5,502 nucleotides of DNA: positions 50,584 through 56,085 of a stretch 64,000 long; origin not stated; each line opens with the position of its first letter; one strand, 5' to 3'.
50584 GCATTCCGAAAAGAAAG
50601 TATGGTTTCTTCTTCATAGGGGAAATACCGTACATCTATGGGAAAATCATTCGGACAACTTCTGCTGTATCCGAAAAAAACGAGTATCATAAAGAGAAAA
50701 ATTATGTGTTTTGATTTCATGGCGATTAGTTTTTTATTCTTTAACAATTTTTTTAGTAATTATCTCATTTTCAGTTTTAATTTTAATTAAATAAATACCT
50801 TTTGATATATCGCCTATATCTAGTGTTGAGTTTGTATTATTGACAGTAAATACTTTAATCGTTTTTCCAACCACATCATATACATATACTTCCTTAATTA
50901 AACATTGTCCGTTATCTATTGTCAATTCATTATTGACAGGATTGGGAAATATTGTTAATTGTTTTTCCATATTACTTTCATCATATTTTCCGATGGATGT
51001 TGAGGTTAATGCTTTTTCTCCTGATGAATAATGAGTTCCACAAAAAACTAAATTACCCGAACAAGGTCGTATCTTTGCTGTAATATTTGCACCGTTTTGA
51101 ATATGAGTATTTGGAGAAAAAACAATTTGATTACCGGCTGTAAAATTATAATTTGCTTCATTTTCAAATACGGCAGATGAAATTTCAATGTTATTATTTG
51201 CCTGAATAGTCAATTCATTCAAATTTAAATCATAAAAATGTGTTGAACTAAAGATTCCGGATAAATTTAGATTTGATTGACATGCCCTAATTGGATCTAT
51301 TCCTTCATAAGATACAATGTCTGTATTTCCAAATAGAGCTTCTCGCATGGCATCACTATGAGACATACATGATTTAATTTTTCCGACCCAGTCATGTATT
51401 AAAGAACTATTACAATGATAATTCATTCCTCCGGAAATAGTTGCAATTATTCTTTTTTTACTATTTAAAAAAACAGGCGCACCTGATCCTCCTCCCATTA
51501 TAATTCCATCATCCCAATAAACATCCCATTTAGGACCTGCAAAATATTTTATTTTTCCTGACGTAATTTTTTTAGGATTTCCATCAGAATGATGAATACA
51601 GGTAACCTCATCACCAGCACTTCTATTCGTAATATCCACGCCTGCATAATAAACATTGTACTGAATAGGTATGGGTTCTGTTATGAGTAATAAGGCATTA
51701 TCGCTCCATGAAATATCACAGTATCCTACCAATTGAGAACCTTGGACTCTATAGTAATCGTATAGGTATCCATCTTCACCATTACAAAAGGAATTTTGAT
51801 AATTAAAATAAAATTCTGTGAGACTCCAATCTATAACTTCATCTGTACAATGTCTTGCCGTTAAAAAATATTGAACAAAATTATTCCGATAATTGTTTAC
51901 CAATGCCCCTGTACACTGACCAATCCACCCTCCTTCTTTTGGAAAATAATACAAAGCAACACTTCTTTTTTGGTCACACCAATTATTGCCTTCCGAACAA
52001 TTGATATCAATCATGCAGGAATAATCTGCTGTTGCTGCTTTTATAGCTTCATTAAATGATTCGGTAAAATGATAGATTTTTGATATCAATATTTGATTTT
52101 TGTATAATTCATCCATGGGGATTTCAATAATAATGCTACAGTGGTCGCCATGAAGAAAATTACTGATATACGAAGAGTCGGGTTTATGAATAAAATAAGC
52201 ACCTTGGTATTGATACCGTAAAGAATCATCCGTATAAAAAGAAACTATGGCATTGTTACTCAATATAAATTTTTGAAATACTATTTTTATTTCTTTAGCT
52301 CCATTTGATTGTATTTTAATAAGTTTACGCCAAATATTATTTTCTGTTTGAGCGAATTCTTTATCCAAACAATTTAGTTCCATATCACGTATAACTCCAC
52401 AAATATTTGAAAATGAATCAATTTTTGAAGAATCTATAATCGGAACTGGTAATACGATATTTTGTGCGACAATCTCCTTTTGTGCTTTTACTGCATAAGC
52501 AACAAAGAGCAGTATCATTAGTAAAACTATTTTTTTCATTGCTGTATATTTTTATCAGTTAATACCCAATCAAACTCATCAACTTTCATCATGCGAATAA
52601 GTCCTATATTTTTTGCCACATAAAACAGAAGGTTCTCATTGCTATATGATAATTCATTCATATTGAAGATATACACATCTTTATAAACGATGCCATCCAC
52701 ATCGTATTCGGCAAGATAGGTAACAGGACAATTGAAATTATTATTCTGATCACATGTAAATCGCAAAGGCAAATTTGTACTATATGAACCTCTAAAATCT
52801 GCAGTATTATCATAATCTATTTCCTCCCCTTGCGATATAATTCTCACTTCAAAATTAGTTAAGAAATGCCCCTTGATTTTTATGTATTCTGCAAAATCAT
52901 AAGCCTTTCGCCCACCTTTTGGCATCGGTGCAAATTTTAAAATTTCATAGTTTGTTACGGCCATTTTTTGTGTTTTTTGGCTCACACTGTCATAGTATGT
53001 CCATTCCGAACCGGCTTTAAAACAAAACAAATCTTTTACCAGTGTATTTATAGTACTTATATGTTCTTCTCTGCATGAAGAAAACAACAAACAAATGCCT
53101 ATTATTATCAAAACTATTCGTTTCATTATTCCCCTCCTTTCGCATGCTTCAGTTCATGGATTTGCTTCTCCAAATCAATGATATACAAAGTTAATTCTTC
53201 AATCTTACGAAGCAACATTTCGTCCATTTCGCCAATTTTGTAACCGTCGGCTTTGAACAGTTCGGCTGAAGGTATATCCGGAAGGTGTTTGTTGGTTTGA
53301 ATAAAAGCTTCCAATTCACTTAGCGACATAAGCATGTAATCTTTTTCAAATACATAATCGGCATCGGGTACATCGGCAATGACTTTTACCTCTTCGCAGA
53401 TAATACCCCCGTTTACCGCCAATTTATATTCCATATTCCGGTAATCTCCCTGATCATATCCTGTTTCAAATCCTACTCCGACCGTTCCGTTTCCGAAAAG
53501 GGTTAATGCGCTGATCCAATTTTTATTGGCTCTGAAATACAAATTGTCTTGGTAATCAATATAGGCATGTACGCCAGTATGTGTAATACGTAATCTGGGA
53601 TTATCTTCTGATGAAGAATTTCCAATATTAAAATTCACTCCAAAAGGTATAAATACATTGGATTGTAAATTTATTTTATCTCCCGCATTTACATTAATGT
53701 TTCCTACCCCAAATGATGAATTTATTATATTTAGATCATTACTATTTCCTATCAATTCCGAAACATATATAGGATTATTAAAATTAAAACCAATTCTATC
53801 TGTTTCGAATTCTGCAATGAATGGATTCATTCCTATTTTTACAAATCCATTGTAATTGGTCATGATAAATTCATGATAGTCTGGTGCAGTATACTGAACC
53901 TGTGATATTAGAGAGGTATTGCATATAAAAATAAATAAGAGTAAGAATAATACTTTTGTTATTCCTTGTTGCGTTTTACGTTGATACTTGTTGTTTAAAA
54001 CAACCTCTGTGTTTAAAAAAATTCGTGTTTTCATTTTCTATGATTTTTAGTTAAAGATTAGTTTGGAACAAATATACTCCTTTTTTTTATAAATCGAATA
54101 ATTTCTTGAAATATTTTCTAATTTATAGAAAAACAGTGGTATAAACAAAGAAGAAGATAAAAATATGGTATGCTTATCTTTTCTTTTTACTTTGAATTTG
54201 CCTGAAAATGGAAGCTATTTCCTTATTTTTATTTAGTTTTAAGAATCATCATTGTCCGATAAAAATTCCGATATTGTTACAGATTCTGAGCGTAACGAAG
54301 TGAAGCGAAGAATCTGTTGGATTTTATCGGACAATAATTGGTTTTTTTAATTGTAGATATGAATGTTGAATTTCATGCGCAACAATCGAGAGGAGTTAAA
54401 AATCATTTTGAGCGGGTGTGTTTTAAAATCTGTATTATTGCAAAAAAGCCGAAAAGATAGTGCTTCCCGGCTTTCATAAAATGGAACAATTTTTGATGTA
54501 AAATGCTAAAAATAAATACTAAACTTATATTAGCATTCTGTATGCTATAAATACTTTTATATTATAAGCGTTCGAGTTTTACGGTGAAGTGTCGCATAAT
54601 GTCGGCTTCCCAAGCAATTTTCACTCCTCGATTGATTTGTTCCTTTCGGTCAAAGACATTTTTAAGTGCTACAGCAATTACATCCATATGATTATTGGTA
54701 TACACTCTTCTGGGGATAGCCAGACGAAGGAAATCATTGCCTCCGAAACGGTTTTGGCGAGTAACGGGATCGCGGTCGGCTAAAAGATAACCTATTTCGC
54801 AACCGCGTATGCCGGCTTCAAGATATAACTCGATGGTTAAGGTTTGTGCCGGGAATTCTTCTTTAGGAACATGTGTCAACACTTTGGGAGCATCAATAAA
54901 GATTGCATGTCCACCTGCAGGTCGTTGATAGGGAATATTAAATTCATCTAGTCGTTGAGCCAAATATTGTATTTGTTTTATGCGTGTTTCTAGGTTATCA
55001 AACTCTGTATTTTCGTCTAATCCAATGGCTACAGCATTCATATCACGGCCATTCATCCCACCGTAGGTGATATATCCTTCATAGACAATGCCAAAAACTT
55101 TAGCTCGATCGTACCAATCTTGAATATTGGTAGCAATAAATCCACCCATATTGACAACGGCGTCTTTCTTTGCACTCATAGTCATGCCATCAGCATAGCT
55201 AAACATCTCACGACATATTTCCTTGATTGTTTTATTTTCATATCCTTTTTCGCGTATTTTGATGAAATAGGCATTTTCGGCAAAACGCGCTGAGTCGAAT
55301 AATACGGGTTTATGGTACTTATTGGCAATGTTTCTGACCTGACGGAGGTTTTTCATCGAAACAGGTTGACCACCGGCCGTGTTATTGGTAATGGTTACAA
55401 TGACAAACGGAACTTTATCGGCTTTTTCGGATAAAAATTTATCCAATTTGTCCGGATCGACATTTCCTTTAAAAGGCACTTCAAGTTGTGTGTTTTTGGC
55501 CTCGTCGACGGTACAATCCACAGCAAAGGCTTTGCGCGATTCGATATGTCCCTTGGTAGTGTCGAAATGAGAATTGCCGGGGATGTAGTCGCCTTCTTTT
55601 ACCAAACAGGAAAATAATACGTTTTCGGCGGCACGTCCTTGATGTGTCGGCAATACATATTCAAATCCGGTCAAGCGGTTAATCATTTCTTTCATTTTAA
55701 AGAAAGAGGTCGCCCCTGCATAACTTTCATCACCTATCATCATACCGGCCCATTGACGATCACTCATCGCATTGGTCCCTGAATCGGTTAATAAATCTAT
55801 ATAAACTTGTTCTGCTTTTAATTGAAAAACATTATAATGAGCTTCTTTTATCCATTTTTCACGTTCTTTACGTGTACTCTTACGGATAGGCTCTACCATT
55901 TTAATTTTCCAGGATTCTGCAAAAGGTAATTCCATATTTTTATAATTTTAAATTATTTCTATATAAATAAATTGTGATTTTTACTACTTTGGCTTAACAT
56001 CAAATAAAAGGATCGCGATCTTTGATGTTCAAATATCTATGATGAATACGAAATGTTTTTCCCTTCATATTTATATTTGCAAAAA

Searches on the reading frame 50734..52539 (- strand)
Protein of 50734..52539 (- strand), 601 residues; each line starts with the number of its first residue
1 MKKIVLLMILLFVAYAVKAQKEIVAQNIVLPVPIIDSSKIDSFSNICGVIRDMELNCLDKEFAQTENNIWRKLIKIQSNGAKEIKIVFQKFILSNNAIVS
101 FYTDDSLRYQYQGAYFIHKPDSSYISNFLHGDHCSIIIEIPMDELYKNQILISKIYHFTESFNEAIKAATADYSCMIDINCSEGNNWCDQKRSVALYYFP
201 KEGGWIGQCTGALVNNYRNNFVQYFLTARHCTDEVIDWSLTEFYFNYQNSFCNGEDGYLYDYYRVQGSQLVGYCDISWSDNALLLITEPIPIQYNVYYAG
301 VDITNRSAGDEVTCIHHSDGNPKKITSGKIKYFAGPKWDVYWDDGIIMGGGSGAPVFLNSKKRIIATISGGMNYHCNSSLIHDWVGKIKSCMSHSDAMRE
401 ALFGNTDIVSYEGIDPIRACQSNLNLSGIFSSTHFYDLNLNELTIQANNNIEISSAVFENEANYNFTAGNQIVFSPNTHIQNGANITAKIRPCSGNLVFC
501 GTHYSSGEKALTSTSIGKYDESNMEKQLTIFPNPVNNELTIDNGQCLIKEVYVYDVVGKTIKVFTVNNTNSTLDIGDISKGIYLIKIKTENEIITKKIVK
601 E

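Call 73: search_protein_families(library=ncbifam, proteins=[window:50734-52539:-], max_evalue=0.00001)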
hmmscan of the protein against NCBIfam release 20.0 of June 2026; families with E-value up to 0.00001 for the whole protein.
window:50734-52539:- (601 aa): 6 families
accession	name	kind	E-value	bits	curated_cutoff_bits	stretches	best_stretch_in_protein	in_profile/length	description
TIGR04183.1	Por_Secre_tail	domain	4.9e-14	52.1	23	1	530-601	1-72/72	T9SS type A sorting domain-containing protein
NF038113.1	T9SSA_dep_M36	equivalog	2.2e-10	39.4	885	1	519-600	785-868/869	T9SS-dependent M36 family metallopeptidase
NF052644.1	T9SS_DNase_Rie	equivalog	9.6e-07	28.4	260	1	549-601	200-251/251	T9SS-dependent surface endonuclease, AS87_RS02955 family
NF045639.1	GCX_COOH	domain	3.9e-06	26.6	26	1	446-494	2-49/49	3-coathanger stack domain-containing protein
NF033708.1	T9SS_Cterm_ChiA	domain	5.3e-06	26.2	40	0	548-599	1-54/55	T9SS sorting signal type C domain-containing protein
NF050177.1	TapA_OM_Porphy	equivalog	5.6e-06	25.4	500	1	525-601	468-544/544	TapA/TapC family T9SS-dependent outer membrane protein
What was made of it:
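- On T9SS type-A cargo: The only indirect support is a second TIGR04183 protein (52.1 bits) in the window at 50734..52539 (call 73).
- A second type-A cargo lies in the same window at 50734..52539 (call 73).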

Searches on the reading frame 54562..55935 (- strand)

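Call 73: search_protein_families(library=ncbifam, proteins=[window:54562-55935:-], max_evalue=0.00001)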
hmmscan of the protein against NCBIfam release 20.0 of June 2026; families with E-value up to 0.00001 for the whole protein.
window:54562-55935:- (457 aa): 4 families
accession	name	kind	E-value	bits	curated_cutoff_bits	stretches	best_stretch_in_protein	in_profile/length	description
NF053783.1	TphnTnaApg1401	equivalog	1.6e-272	904.3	750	1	1-457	1-457/457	tryptophanase TnaA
NF009709.0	PRK13238.1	subfamily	2.7e-203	675.9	285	1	5-456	7-460/463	tryptophanase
TIGR02618.1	tyr_phenol_ly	equivalog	1.8e-168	561.1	720.7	1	6-455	1-450/450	tyrosine phenol-lyase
TIGR02617.1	tnaA_trp_ase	equivalog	6.2e-154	513.4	825.8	1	6-455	4-465/467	tryptophanase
